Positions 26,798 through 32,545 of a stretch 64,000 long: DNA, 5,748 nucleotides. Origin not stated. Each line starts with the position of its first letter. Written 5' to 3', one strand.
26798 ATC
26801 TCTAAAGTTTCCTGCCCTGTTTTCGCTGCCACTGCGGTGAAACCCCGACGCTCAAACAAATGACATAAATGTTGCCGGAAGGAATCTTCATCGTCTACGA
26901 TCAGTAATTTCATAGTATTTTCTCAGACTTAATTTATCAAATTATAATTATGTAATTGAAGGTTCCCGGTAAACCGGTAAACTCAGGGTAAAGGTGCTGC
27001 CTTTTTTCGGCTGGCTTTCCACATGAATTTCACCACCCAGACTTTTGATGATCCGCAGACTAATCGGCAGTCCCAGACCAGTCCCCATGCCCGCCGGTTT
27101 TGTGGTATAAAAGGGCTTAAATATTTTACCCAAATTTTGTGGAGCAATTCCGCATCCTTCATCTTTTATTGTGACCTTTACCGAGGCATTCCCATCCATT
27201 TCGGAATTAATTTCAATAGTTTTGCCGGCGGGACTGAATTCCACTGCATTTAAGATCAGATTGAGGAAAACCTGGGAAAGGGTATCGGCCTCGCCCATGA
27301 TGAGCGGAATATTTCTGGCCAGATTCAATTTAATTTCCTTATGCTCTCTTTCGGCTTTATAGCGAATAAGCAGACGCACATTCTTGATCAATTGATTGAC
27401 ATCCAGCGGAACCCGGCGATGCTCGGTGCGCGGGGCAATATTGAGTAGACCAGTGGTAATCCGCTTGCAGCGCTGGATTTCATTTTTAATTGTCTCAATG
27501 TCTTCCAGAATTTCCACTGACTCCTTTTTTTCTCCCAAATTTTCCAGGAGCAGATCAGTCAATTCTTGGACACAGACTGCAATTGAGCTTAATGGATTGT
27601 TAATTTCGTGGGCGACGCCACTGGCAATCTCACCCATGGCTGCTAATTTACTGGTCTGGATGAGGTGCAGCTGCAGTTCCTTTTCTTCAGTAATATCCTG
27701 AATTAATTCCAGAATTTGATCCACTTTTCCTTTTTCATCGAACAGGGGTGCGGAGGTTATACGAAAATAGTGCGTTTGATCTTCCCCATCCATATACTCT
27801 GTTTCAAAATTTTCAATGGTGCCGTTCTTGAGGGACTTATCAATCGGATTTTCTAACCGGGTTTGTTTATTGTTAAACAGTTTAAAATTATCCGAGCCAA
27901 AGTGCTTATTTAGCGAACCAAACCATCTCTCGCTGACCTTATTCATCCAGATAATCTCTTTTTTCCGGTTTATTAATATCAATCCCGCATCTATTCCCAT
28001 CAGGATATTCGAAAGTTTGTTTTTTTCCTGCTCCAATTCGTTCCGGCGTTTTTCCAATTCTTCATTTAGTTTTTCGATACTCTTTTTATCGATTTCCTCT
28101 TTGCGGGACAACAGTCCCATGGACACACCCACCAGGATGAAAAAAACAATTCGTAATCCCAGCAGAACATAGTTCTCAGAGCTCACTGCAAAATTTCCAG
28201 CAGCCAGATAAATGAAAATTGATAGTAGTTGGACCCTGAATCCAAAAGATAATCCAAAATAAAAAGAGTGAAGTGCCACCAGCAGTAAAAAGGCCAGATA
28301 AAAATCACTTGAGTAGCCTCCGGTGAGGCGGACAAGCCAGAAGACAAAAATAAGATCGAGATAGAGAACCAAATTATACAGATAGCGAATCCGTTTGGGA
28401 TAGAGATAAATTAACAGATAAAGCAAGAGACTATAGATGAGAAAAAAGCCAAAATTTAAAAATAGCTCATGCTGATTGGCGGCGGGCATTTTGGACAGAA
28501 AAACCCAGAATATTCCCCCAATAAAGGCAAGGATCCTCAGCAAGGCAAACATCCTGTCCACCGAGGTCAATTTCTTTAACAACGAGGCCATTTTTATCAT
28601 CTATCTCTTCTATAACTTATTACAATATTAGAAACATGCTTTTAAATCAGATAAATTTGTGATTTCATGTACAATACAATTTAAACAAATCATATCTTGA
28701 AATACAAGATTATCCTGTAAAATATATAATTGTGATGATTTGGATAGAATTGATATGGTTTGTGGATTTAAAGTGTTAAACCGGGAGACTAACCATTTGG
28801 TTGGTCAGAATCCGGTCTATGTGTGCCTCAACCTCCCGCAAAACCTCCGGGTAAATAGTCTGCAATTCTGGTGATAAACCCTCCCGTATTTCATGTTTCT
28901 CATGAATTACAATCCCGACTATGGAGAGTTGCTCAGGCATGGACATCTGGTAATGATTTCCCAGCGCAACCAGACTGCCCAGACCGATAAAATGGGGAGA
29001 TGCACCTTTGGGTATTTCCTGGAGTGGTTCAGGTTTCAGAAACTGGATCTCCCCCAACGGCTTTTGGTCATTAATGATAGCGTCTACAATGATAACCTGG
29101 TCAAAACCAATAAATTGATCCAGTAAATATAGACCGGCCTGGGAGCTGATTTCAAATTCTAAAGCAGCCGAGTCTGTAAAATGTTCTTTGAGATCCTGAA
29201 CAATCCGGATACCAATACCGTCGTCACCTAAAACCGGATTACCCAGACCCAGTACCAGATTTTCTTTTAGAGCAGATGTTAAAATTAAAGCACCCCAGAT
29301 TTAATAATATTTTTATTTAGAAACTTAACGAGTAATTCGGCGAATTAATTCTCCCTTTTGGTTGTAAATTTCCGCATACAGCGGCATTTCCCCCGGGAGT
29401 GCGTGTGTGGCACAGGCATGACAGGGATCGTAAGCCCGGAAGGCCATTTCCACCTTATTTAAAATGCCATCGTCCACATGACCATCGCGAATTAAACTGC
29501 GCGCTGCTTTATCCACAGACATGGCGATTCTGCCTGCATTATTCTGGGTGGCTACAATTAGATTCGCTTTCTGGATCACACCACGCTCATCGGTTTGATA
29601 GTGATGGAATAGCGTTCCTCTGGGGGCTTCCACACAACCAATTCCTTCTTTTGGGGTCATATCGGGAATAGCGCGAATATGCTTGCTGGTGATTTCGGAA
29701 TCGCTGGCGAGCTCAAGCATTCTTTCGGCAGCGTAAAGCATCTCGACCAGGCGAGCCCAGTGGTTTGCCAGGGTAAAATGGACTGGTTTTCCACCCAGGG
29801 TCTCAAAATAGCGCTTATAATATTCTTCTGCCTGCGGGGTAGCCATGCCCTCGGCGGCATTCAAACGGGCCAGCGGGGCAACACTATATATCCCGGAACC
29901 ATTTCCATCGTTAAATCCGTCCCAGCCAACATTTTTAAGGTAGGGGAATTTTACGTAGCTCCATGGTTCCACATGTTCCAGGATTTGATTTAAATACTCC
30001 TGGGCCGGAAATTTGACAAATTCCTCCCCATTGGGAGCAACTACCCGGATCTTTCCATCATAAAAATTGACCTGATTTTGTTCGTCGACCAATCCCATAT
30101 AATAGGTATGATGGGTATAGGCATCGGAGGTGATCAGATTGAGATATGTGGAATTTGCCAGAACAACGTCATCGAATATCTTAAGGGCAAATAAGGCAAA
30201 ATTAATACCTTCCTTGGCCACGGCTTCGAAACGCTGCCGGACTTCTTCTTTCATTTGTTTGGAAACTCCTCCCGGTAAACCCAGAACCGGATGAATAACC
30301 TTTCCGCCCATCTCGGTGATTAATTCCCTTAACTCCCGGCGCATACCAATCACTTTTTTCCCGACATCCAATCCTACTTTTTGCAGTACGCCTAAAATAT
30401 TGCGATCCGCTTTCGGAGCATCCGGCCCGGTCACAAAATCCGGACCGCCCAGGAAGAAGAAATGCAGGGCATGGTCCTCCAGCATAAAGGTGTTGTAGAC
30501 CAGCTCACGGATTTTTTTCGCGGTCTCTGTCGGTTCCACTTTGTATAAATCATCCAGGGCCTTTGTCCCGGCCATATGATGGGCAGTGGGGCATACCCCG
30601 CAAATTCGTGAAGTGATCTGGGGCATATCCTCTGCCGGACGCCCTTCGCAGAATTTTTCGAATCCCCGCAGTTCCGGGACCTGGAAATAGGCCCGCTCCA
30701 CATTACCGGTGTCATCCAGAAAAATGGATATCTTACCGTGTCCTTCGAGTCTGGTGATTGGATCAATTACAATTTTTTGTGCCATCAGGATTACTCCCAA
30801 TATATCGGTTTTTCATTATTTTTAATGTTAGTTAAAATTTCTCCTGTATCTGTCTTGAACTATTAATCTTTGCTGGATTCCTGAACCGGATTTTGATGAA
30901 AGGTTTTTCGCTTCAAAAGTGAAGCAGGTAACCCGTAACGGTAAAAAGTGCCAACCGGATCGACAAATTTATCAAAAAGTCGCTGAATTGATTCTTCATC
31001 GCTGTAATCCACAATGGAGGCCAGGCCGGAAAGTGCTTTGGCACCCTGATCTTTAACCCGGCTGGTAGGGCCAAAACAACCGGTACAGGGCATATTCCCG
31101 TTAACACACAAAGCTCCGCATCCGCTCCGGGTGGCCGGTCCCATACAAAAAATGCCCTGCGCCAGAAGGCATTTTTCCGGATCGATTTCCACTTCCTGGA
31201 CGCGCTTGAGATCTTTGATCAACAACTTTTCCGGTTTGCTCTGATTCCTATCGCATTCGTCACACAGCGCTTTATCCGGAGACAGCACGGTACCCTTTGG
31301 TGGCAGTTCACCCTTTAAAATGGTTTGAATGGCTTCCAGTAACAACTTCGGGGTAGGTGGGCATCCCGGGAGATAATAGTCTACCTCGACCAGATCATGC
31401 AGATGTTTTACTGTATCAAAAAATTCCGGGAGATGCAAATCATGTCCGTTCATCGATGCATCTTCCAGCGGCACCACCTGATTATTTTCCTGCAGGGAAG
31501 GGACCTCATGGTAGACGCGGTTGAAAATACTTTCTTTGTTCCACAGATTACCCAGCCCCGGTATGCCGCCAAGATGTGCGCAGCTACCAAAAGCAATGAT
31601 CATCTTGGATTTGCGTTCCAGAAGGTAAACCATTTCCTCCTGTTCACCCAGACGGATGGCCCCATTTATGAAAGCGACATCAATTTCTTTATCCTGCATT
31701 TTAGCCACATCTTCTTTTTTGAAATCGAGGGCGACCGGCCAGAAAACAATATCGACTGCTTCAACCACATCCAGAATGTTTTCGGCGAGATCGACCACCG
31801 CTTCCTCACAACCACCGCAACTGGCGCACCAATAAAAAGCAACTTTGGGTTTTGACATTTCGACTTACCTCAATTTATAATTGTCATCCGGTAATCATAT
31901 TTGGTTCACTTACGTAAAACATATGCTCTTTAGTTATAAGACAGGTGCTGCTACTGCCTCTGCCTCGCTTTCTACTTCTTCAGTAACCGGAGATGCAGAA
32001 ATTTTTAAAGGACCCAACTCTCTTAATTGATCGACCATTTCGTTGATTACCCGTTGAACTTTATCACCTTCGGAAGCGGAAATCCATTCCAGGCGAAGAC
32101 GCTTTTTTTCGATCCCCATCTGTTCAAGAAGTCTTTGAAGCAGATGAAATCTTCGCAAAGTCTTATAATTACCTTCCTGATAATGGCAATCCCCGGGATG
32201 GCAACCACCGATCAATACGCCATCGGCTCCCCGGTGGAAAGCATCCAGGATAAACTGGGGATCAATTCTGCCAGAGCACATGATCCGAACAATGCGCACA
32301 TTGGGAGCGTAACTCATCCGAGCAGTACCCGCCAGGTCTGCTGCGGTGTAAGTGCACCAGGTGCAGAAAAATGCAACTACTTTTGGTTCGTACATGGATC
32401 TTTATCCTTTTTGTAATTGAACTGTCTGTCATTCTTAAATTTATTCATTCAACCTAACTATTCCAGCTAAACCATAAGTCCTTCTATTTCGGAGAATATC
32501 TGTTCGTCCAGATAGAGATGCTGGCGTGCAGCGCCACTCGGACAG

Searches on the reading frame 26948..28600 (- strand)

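Call 57: search_protein_families(library=pfam, proteins=[window:26948-28600:-], max_evalue=0.00001)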
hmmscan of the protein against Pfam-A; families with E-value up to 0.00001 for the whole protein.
window:26948-28600:- (550 aa): 4 families
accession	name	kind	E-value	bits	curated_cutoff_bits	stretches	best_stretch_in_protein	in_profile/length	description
PF02518.31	HATPase_c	-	9.2e-27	94.1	26.4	1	437-543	2-109/111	Histidine kinase-, DNA gyrase B-, and HSP90-like ATPase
PF08448.16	PAS_4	-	9.2e-11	42.4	23.1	1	203-307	4-109/110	PAS fold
PF00512.31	HisKA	-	2.1e-08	34.5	26.9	1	322-389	2-61/66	His Kinase A (phospho-acceptor) domain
PF13426.13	PAS_9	-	1e-07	32.6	27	1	206-305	3-103/103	PAS domain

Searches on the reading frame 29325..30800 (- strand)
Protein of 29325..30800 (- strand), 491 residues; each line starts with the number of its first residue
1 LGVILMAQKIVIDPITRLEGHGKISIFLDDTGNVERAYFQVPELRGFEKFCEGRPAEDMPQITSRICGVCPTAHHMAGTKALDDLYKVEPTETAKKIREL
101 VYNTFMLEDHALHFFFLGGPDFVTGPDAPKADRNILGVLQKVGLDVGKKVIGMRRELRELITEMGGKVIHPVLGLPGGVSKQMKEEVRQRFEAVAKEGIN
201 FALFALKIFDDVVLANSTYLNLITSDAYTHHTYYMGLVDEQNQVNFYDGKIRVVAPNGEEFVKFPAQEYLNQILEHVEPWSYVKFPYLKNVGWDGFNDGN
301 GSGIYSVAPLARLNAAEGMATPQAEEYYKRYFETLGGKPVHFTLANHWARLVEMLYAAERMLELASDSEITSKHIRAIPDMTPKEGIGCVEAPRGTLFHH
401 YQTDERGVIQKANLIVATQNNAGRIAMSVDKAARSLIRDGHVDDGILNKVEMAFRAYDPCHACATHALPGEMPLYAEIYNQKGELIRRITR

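Call 4: search_protein_families(library=pfam, proteins=[window:29325-30800:-], max_evalue=0.01)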
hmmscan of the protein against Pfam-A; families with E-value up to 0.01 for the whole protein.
window:29325-30800:- (491 aa): 1 family
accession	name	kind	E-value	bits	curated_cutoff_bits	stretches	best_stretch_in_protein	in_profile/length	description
PF00374.24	NiFeSe_Hases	-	7.9e-37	127.8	25.8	2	45-133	1-89/508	Nickel-dependent hydrogenase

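Call 5: search_protein_families(library=ncbifam, proteins=[window:29325-30800:-], max_evalue=0.01)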
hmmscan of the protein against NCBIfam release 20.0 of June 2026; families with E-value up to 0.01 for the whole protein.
window:29325-30800:- (491 aa): 10 families
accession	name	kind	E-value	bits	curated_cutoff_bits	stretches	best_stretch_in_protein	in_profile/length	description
NF041785.2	VhuA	equivalog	1.5e-122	409.2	800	1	8-437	2-417/418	F420-non-reducing hydrogenase Vhu subunit A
NF033181.1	NiFeSe_hydrog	equivalog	5.8e-52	177.2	600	2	7-136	1-132/507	nickel-dependent hydrogenase large subunit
NF045518.1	H2_NiFeSe_large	exception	2.3e-49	168.5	780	1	9-468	3-482/485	NiFeSe hydrogenase large subunit HysA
NF040828.1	sulfhyd_ShyA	equivalog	1.9e-48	165.4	700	2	10-233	3-218/415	NAD(P)-dependent hydrogenase/sulfhydrogenase 2 subunit alpha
TIGR03295.1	frhA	equivalog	4.8e-45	154.2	392.5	2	6-202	1-185/412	coenzyme F420 hydrogenase subunit alpha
NF040832.1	sulfhyd_HydA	equivalog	6.2e-33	114.5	880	1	9-467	4-423/426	NADPH-dependent hydrogenase/sulfhydrogenase 1 subunit alpha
NF007778.0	PRK10467.1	equivalog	4.9e-26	91.1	969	2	6-133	1-127/567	hydrogenase 2 large subunit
NF007550.0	PRK10170.1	equivalog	1.5e-23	83.1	1101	2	8-134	17-143/597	Ni/Fe-hydrogenase large subunit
NF041786.2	VhuU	equivalog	6.2e-08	32.3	70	1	442-468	3-29/45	F420-non-reducing hydrogenase selenoprotein subunit VhuU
NF004739.1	PRK06075.1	equivalog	1.4e-06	27.4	360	1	21-104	13-98/384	NADH-quinone oxidoreductase subunit D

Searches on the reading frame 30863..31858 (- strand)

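Call 4: search_protein_families(library=pfam, proteins=[window:30863-31858:-], max_evalue=0.01)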
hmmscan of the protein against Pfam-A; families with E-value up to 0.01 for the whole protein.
window:30863-31858:- (331 aa): 1 family
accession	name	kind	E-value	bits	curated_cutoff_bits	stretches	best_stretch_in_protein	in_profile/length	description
PF01058.29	Oxidored_q6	-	8.1e-25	87.5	27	1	14-179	1-127/128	NADH ubiquinone oxidoreductase, 20 Kd subunit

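Call 5: search_protein_families(library=ncbifam, proteins=[window:30863-31858:-], max_evalue=0.01)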
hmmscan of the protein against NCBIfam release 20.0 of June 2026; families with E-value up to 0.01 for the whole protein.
window:30863-31858:- (331 aa): 15 families
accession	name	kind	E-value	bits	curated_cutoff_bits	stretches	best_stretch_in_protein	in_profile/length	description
NF045875.1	F420_non_VhuG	exception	1.4e-66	224.7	450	1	3-318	4-284/286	F420-non-reducing hydrogenase subunit VhuG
NF040836.1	sulfhyd_HydD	equivalog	7e-21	74.6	500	2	3-118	5-113/261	NADPH-dependent hydrogenase/sulfhydrogenase 1 subunit delta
NF040831.1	sulfhyd_ShyD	equivalog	4e-20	72.4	460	2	7-207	4-169/240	NAD(P)-dependent hydrogenase/sulfhydrogenase 2 subunit delta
TIGR03294.1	FrhG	equivalog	2.7e-16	60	245.5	2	4-100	2-94/228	coenzyme F420 hydrogenase subunit gamma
NF005012.1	PRK06411.1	subfamily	1.5e-09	37.6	116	1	147-180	121-154/166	NADH-quinone oxidoreductase subunit NuoB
TIGR01957.1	nuoB_fam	subfamily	3.2e-09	36.9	142.7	1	111-180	74-138/145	NADH-quinone oxidoreductase subunit B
NF011393.0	PRK14818.1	equivalog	2.1e-06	27.4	255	1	147-178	118-149/173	NADH dehydrogenase subunit B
NF011392.0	PRK14817.1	equivalog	2.3e-06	27.4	271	1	145-178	121-154/182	NADH-quinone oxidoreductase subunit B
NF011390.0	PRK14815.1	equivalog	3.1e-06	26.6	281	1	148-180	121-153/183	NADH dehydrogenase subunit B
NF011395.0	PRK14820.1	equivalog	1.7e-05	24.7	263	1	149-180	122-153/180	NADH-quinone oxidoreductase subunit B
NF011394.0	PRK14819.1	equivalog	2.9e-05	23.8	312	1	147-181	119-153/264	NADH-quinone oxidoreductase subunit B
NF011391.0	PRK14816.1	equivalog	4.5e-05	23.1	283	1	113-175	111-168/196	NADH-quinone oxidoreductase subunit B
NF011388.0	PRK14813.1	equivalog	0.00014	21.8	294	1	127-179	97-148/189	NADH dehydrogenase subunit B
NF011389.0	PRK14814.1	equivalog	0.0013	18.6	285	0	150-179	123-152/186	NADH dehydrogenase subunit B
NF009808.0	PRK13292.1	equivalog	0.0015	16.4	1156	0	147-180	112-145/791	NADH-quinone oxidoreductase subunit B/C/D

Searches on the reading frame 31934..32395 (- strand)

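Call 4: search_protein_families(library=pfam, proteins=[window:31934-32395:-], max_evalue=0.01)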
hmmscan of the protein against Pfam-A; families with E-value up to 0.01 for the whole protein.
window:31934-32395:- (153 aa): 1 family
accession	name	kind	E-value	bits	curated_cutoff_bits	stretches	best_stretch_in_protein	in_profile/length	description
PF02662.21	FlpD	-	6.1e-56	188.2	22.3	1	6-128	1-123/123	Methyl-viologen-reducing hydrogenase, delta subunit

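Call 5: search_protein_families(library=ncbifam, proteins=[window:31934-32395:-], max_evalue=0.01)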
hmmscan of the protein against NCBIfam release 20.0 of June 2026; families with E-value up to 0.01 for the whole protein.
window:31934-32395:- (153 aa): 4 families
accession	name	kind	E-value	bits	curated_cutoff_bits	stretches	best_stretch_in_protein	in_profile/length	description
NF040770.1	hetero_SS_HdrA2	exception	6e-56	190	1100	1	3-131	647-775/777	CoB-CoM heterodisulfide reductase HdrA2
NF045873.1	F420_non_VhuD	exception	5e-40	136.6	215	1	3-132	1-130/132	F420-non-reducing hydrogenase iron-sulfur subunit VhuD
NF041891.1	hdrA_Methbact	equivalog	7e-13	47.7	1300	1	5-103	645-737/762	ferredoxin:CoB-CoM heterodisulfide reductase subunit HdrA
NF041778.1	hetero_SS_HdrA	equivalog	0.0046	14.8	1400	1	5-71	655-720/771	ferredoxin:CoB-CoM heterodisulfide reductase subunit HdrA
